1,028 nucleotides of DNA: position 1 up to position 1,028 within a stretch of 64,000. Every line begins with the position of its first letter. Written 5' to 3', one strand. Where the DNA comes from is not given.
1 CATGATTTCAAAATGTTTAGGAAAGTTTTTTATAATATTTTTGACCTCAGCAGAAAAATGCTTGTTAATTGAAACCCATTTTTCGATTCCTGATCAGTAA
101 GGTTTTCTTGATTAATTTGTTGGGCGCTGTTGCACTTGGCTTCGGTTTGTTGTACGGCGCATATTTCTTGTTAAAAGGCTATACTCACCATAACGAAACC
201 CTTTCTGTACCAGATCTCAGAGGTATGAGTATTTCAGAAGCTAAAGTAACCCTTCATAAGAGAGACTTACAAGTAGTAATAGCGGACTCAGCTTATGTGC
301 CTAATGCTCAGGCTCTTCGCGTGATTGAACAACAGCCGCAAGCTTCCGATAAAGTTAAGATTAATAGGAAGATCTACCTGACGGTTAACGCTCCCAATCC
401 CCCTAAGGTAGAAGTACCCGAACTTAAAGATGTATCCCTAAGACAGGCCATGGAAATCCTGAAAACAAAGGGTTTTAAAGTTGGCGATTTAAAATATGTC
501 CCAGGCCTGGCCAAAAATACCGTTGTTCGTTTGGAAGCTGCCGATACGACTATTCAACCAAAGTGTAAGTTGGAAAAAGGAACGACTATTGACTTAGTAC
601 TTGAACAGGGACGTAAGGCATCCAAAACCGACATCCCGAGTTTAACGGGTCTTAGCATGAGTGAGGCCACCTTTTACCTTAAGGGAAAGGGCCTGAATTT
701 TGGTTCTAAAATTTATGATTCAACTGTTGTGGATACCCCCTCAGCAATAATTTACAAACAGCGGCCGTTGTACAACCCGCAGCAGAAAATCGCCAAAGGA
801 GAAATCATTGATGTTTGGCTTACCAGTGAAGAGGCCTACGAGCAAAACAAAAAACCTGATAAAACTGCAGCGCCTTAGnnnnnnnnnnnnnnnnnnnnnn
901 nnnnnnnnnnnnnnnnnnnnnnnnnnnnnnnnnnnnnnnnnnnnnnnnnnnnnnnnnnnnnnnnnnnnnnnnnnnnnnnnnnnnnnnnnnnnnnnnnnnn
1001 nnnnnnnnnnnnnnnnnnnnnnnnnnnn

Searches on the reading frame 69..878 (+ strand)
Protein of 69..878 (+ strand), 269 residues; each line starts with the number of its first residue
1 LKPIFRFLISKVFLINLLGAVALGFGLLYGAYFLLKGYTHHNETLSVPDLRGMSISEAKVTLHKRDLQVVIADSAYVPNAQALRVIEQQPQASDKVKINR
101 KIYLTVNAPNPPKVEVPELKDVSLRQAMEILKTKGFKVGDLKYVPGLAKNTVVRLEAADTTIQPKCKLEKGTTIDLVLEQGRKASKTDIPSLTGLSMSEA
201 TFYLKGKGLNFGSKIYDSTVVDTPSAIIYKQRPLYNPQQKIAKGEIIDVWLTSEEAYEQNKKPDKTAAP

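Call 32: search_protein_families(library=pfam, proteins=[window:69-878:+], max_evalue=0.001)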
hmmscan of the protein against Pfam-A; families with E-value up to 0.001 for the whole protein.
window:69-878:+ (269 aa): 1 family
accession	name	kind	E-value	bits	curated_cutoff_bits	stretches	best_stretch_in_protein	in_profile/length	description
PF03793.24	PASTA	-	1.6e-22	79.6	23.2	3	47-107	3-63/64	PASTA domain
